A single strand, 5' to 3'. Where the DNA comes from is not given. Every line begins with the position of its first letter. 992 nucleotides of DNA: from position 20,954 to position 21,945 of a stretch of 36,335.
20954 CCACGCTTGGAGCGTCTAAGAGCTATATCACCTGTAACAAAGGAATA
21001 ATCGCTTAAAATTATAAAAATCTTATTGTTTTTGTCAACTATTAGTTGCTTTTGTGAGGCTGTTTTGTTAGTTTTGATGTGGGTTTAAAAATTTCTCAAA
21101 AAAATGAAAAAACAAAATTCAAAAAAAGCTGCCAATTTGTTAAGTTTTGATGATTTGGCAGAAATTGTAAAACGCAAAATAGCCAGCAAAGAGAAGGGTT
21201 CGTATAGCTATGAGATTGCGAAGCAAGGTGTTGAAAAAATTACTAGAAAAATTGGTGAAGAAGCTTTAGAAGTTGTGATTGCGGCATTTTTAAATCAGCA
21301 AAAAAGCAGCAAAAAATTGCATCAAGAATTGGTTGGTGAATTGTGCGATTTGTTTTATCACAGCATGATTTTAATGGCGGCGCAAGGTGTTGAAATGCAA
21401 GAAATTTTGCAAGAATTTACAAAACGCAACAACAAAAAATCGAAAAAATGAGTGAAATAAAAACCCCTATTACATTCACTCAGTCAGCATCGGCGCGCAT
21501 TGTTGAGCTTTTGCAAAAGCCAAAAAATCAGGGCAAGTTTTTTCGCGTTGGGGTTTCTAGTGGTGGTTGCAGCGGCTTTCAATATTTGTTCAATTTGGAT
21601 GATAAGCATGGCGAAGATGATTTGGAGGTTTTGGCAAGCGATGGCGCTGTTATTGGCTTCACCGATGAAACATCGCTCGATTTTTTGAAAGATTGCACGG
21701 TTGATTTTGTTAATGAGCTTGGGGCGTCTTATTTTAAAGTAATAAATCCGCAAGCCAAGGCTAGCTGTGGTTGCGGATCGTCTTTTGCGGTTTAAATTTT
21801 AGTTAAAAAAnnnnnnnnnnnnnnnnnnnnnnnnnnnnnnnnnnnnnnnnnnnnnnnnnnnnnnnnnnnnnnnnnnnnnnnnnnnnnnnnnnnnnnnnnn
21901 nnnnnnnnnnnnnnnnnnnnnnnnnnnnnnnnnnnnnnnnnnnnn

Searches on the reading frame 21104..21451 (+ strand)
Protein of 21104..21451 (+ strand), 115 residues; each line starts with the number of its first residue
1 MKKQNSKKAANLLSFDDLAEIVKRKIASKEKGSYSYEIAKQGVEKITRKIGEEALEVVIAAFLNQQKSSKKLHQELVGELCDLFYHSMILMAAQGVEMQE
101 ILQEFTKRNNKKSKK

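Call 14: search_protein_families(library=pfam, proteins=[window:21104-21451:+])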
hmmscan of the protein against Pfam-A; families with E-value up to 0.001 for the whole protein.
window:21104-21451:+ (115 aa): 1 family
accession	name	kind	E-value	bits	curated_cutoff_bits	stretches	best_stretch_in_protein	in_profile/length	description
PF01503.22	PRA-PH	-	3.2e-17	63.1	21.3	1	16-109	2-86/86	Phosphoribosyl-ATP pyrophosphohydrolase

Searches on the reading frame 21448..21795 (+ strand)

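Call 44: search_protein_families(library=pfam, max_evalue=0.00001, proteins=[window:21448-21795:+])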
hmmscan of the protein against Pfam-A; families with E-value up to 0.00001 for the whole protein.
window:21448-21795:+ (115 aa): 1 family
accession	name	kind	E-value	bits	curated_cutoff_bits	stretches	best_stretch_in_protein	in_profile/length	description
PF01521.26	Fe-S_biosyn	-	2e-14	54.1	26.3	1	8-110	3-109/110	Iron-sulphur cluster biosynthesis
